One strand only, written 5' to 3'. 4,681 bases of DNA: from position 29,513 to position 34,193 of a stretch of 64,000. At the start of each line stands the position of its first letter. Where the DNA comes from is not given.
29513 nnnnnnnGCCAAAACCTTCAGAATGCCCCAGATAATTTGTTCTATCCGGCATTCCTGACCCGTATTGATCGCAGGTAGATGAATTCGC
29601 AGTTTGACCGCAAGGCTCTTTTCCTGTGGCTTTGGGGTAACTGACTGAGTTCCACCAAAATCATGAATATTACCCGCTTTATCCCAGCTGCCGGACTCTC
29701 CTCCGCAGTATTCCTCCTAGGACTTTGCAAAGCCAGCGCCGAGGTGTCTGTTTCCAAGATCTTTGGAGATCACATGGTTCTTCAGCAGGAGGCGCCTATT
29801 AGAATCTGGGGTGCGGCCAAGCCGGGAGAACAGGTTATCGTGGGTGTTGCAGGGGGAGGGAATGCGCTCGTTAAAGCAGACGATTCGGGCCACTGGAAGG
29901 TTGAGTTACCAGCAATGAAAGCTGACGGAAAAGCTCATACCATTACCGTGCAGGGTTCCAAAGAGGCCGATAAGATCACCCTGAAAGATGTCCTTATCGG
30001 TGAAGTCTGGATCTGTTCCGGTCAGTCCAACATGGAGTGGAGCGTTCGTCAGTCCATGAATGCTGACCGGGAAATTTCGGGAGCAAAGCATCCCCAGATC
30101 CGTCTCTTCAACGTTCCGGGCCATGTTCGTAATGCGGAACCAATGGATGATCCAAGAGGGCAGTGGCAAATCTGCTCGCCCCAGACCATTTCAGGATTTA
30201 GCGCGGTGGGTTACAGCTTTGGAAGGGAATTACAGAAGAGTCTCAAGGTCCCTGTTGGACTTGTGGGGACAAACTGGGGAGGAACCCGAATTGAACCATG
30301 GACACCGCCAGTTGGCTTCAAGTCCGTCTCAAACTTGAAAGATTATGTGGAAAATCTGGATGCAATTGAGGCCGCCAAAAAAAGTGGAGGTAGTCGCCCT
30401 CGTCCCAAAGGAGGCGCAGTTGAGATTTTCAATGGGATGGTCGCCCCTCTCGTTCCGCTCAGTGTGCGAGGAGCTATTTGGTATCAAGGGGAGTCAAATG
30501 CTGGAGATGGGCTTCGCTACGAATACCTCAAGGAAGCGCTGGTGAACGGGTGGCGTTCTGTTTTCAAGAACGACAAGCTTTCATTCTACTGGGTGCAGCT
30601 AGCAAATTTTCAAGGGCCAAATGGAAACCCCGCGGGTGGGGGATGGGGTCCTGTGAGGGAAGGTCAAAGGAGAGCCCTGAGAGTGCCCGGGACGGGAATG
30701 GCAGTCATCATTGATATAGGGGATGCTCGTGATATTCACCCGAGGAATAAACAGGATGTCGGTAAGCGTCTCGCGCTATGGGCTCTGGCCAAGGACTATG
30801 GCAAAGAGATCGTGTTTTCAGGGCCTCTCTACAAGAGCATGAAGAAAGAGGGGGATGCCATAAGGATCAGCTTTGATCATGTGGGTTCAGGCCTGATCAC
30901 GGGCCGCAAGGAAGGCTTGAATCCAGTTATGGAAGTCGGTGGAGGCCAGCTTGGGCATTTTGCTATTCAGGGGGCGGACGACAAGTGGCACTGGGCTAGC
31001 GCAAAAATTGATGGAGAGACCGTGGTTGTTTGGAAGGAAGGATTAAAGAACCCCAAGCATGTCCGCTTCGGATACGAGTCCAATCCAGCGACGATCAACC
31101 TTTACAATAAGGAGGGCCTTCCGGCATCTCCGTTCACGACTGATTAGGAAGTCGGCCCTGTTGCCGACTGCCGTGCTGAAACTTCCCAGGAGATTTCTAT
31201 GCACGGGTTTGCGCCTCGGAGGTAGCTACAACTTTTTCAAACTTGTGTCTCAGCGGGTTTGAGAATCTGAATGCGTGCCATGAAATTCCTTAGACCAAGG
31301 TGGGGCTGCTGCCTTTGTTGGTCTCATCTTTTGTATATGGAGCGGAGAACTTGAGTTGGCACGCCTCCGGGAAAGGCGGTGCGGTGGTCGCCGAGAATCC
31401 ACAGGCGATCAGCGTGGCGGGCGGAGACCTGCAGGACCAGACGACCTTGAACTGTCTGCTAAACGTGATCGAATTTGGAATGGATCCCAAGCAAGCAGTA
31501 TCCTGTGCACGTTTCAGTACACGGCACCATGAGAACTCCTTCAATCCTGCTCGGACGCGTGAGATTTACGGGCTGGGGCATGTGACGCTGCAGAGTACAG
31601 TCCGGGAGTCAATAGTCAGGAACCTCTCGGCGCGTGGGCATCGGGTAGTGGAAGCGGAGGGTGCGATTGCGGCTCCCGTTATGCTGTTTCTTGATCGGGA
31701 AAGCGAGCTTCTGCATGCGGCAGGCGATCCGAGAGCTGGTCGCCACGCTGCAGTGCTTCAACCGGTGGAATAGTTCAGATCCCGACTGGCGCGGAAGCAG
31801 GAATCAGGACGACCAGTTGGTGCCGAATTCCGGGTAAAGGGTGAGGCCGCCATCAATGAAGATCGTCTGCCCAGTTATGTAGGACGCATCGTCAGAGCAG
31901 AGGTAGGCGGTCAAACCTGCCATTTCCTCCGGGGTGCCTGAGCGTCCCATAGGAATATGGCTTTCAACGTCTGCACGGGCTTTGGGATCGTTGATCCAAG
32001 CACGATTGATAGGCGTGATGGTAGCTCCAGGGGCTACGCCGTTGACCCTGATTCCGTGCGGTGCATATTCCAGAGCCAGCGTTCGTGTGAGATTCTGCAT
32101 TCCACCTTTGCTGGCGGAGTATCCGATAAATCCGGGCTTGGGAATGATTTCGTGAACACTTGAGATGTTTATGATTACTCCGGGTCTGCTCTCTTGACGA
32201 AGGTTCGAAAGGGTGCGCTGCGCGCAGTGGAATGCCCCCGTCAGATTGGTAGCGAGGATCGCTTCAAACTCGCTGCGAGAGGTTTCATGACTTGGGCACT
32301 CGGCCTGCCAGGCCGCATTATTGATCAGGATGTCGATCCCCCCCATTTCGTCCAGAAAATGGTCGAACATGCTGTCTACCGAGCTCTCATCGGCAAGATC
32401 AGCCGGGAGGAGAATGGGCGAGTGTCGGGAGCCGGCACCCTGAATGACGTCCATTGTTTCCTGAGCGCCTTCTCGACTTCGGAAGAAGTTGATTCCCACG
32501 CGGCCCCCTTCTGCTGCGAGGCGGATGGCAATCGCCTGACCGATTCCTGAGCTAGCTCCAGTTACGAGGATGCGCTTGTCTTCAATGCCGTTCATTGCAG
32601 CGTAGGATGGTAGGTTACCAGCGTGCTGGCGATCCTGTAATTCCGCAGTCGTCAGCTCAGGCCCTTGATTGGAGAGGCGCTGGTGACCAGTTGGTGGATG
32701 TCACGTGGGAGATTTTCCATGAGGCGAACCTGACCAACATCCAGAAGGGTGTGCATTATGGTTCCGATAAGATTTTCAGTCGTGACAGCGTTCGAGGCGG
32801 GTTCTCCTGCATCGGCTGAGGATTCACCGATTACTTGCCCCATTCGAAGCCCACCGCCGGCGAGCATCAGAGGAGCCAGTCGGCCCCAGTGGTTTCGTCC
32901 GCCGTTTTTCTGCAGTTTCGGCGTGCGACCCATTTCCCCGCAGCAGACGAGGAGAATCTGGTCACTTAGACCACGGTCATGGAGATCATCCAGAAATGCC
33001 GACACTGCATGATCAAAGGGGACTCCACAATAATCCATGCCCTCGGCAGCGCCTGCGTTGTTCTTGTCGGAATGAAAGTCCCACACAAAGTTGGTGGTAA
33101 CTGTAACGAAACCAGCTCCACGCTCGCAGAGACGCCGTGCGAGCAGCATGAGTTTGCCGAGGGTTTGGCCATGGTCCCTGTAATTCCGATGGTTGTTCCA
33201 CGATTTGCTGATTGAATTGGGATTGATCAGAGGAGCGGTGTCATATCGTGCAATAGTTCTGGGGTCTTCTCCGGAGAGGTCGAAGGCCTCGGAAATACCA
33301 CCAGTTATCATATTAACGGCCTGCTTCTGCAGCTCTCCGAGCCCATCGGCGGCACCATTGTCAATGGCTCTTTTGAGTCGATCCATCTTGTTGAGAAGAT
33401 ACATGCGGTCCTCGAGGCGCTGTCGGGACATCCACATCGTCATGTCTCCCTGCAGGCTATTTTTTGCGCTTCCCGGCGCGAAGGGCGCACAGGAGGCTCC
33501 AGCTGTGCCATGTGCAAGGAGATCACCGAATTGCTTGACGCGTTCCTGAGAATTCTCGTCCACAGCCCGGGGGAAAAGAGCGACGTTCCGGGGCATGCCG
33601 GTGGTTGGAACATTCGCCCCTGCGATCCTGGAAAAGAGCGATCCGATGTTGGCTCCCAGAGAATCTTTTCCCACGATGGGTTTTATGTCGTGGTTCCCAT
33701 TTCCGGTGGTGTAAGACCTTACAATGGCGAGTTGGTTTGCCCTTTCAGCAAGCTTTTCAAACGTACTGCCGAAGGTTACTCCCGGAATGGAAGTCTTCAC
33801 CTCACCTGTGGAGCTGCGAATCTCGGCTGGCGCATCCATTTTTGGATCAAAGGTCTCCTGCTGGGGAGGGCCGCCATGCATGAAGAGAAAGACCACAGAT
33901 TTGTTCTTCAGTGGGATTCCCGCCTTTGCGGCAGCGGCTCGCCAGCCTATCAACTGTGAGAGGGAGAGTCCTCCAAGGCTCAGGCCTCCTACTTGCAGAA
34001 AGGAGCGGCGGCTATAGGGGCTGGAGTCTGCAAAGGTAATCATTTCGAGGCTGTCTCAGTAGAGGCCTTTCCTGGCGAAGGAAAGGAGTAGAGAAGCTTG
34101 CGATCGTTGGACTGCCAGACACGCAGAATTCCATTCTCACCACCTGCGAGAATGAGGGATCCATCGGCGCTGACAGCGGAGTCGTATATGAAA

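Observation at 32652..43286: Five-gene translationally coupled operon: two DUF1501 genes bracket Big2-DUF1549/1553, an Ig/PPC-repeat protein and a cyt-c/WD40/coiled-coil protein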

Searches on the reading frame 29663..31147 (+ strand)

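Call 54: search_protein_families(library=pfam, proteins=[window:29663-31147:+], max_evalue=0.00001)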
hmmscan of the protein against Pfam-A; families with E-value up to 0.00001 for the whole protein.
window:29663-31147:+ (494 aa): 1 family
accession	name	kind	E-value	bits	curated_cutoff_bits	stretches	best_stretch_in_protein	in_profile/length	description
PF03629.24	SASA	-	1.9e-16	60.8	24.8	1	114-343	3-190/226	Carbohydrate esterase, sialic acid-specific acetylesterase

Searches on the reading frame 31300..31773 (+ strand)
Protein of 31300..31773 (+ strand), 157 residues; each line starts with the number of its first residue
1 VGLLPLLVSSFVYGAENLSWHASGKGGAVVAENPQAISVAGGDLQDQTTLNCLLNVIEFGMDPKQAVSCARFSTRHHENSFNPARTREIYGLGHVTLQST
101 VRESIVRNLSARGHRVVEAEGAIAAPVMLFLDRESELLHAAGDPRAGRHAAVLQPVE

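Call 54: search_protein_families(library=pfam, proteins=[window:31300-31773:+], max_evalue=0.00001)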
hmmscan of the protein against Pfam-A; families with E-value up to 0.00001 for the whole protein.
window:31300-31773:+ (157 aa): 1 family
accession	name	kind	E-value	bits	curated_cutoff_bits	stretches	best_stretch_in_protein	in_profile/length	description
PF01019.26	G_glu_transpept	-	6.4e-11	42.2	27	1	39-146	417-510/512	Gamma-glutamyltranspeptidase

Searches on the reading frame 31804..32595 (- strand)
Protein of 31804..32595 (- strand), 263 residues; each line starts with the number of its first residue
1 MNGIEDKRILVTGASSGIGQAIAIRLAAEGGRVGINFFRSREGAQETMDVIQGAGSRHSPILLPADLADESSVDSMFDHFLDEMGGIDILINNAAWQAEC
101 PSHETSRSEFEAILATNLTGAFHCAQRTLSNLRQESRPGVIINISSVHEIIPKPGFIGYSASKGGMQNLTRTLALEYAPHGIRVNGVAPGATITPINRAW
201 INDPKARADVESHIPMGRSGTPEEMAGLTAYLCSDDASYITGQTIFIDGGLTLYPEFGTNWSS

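Call 3: search_protein_families(library=pfam, proteins=[window:31804-32595:-], max_evalue=0.01)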
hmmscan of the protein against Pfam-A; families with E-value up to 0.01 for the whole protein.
window:31804-32595:- (263 aa): 5 families
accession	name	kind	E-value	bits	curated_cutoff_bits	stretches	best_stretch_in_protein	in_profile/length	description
PF13561.12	adh_short_C2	-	6.6e-63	212.9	27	1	13-252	1-236/236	Enoyl-(Acyl carrier protein) reductase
PF00106.31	adh_short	-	1.2e-52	178.7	26.6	1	7-201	1-191/195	short chain dehydrogenase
PF08659.16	KR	-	5.5e-09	36.6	22.6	1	9-167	3-157/180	KR domain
PF23441.1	SDR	-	3.8e-06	26.9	27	1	8-253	9-257/258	SDR-like rossmann domain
PF01370.27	Epimerase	-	0.00035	20.5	20.9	1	9-123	1-103/240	NAD dependent epimerase/dehydratase family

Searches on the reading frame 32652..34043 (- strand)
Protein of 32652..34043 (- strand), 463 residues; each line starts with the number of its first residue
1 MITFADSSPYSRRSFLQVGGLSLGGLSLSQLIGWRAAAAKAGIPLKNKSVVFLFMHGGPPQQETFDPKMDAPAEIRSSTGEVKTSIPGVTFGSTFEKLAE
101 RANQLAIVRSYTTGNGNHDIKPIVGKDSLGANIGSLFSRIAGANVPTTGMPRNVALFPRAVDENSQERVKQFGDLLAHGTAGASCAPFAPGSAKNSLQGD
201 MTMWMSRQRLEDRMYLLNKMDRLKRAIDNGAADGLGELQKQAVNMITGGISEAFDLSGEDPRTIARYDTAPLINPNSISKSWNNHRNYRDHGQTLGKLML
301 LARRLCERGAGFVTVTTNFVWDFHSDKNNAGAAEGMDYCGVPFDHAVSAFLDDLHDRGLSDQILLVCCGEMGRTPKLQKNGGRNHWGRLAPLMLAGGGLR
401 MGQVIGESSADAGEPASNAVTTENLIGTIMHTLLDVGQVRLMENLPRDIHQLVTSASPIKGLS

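Call 3: search_protein_families(library=pfam, proteins=[window:32652-34043:-], max_evalue=0.01)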
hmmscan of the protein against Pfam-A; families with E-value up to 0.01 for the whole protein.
window:32652-34043:- (463 aa): 1 family
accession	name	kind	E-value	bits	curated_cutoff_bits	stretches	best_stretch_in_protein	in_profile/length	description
PF07394.17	DUF1501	-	8.6e-56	190.2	27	1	48-434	2-362/390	Protein of unknown function (DUF1501)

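Call 29: search_protein_families(library=ncbifam, proteins=[window:32652-34043:-], max_evalue=0.01)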
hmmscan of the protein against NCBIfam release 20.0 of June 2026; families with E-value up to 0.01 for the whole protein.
window:32652-34043:- (463 aa): 0 families

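Call 37: find_homologous_proteins(query=window:32652-34043:-)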
Query window:32652-34043:- (463 aa): 7308 proteins with E <= 0.001 among 8000 candidates; the best 120 are listed.
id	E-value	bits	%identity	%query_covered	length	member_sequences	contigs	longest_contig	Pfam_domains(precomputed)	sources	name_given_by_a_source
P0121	0.0e+0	1051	100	100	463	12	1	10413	PF07394.18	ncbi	-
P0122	0.0e+0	1027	97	100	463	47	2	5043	PF07394.18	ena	-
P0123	0.0e+0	1027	97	100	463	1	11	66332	PF07394.18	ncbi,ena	-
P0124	0.0e+0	1027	97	100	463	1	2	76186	PF07394.18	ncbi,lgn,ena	-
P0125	0.0e+0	1025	97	100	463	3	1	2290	PF07394.18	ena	-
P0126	0.0e+0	1024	97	100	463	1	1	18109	PF07394.18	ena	-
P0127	0.0e+0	1023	97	100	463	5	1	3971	PF07394.18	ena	-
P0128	0.0e+0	1023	97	100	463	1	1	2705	PF07394.18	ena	-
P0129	0.0e+0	1023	97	100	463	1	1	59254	PF07394.18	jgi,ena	-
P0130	0.0e+0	1022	97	100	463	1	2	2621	PF07394.18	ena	-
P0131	0.0e+0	1022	97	100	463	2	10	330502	PF07394.18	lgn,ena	-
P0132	0.0e+0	1021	96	100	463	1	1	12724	PF07394.18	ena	-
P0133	0.0e+0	1020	96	100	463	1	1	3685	PF07394.18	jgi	-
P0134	0.0e+0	1020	97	100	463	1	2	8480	PF07394.18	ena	-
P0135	0.0e+0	1020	96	100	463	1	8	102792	PF07394.18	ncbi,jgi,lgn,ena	-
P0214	7.1e-193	660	65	97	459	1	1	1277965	PF07394.18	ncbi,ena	-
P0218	1.0e-191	656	63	100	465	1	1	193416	PF07394.18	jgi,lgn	-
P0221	3.5e-191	654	63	100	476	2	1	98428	PF07394.18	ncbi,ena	-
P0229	1.1e-190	653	62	100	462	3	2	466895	PF07394.18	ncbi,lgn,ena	-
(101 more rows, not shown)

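Call 38: find_encoding_contigs(protein=P0214, flank=10000, max_places=1)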
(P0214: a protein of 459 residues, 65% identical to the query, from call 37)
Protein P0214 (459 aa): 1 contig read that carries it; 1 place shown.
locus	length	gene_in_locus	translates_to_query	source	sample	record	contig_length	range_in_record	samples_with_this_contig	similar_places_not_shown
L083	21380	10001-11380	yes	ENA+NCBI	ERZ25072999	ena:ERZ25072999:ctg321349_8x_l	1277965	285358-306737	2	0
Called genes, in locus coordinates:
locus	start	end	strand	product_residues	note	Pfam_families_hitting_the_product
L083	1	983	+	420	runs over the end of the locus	-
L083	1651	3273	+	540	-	PF00857:Isochorismatase (faint), PF06283:ThuA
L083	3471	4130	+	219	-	-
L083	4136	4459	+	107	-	-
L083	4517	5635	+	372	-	PF01408:GFO_IDH_MocA, PF22725:GFO_IDH_MocA_C3, PF02894:GFO_IDH_MocA_C (weak)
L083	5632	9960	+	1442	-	PF00932:LTD, PF08757:CotH, PF00932:LTD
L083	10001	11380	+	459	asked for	PF07394:DUF1501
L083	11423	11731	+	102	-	-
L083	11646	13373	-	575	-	PF00920:ILVD_EDD_N, PF24877:ILV_EDD_C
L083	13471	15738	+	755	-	PF00890:FAD_binding_2 (faint), PF07992:Pyr_redox_2 (weak), PF12831:FAD_oxidored, PF13450:NAD_binding_8 (weak), PF12831:FAD_oxidored, PF25275:Golvesin_C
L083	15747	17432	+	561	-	PF04205:FMN_bind, PF12801:Fer4_5 (weak)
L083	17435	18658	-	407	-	PF13828:DUF4190, PF00326:Peptidase_S9, PF20434:BD-FAE (weak)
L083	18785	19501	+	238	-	-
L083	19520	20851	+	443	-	PF01408:GFO_IDH_MocA, PF19051:GFO_IDH_MocA_C2, PF22725:GFO_IDH_MocA_C3 (faint)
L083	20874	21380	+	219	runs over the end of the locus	PF13650:Asp_protease_2, PF13975:gag-asp_proteas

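Call 39: find_encoding_contigs(protein=P0229, flank=10000, max_places=1)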
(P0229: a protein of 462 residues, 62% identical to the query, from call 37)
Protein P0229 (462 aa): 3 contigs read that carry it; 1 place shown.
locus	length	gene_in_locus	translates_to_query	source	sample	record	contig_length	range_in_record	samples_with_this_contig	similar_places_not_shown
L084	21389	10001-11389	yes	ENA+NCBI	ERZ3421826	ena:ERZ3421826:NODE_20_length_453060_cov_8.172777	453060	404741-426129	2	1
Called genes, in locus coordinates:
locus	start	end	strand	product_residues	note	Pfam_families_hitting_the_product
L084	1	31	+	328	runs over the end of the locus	PF00005:ABC_tran, PF13304:AAA_21 (weak), PF08352:oligo_HPY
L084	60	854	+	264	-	PF00005:ABC_tran, PF08352:oligo_HPY (weak)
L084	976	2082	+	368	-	PF01553:Acyltransferase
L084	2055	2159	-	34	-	-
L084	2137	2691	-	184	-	-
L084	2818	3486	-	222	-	PF00702:Hydrolase, PF12710:HAD (weak), PF13419:HAD_2, PF13242:Hydrolase_like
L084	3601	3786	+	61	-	-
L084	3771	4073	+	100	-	PF05016:ParE_toxin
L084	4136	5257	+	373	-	PF13579:Glyco_trans_4_4 (weak), PF13439:Glyco_transf_4, PF20706:GT4-conflict, PF00534:Glycos_transf_1, PF13692:Glyco_trans_1_4, PF13524:Glyco_trans_1_2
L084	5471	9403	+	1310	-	-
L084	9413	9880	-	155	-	PF13826:Monooxy_af470-like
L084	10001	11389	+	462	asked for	PF07394:DUF1501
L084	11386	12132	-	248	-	-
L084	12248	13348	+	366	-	PF00180:Iso_dh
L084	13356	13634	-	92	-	-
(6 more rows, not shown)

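Call 66: find_encoding_contigs(protein=P0121, flank=10000, max_places=3)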
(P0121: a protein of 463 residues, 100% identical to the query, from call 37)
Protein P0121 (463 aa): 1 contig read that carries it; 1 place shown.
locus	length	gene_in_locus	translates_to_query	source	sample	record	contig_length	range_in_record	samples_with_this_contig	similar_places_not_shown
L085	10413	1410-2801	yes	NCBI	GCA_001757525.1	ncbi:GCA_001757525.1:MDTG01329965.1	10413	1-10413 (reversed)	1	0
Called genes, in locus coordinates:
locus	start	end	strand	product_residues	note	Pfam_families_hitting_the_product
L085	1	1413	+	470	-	?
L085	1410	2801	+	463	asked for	PF07394:DUF1501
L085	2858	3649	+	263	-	PF00106:adh_short, PF08659:KR, PF23441:SDR (weak), PF13561:adh_short_C2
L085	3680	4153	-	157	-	PF01019:G_glu_transpept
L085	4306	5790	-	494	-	PF03629:SASA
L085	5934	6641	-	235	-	-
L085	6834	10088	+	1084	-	PF07635:PSCyt1, PF07583:PSCyt2, PF07587:PSD1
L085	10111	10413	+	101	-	?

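Call 75: find_encoding_contigs(protein=P0218, flank=7000, max_places=1)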
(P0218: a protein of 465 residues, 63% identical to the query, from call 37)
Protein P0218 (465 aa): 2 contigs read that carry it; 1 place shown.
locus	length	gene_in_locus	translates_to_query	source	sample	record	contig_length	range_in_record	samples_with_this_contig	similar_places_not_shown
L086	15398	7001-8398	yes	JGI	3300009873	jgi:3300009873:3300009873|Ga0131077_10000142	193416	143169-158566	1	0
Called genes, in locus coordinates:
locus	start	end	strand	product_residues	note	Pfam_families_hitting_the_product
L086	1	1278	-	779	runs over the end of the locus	-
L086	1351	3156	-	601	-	-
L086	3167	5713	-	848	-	PF11104:PilM_2, PF14450:FtsA (weak)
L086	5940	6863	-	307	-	PF22814:WelO5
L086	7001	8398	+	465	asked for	PF07394:DUF1501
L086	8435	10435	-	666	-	PF00884:Sulfatase, PF01663:Phosphodiest, PF16347:SGSH_C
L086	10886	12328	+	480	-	PF00034:Cytochrom_C (faint), PF03150:CCP_MauG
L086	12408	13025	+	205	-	PF01812:5-FTHF_cyc-lig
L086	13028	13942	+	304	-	PF01913:FTR, PF02741:FTR_C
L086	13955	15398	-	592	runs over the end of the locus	PF12895:ANAPC3 (weak)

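Call 76: find_encoding_contigs(protein=P0221, flank=7000, max_places=1)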
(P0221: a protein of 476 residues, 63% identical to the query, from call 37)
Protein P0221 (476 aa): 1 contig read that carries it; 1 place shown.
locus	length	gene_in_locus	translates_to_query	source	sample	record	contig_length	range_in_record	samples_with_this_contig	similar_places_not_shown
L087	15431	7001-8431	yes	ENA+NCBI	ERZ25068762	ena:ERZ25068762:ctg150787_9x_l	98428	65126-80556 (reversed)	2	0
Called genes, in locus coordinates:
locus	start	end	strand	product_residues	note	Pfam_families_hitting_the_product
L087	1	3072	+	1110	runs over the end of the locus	PF13385:Laminin_G_3, PF18884:TSP3_bac (faint), PF13385:Laminin_G_3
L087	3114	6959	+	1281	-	PF00932:LTD, PF08757:CotH (weak)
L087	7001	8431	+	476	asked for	PF07394:DUF1501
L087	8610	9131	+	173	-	-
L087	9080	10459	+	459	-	PF00078:RVT_1, PF08388:GIIM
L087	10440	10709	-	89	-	-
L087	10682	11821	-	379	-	PF01609:DDE_Tnp_1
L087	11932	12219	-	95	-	-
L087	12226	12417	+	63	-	-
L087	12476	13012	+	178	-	PF00872:Transposase_mut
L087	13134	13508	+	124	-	PF00872:Transposase_mut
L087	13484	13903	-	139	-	PF07592:DDE_Tnp_ISAZ013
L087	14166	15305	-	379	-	PF01609:DDE_Tnp_1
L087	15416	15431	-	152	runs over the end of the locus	PF20586:DUF6788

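Call 90: search_protein_families(library=padloc, proteins=[window:32652-34043:-], max_evalue=0.001)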
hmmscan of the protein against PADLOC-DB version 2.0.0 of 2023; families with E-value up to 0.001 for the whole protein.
window:32652-34043:- (463 aa): 0 families
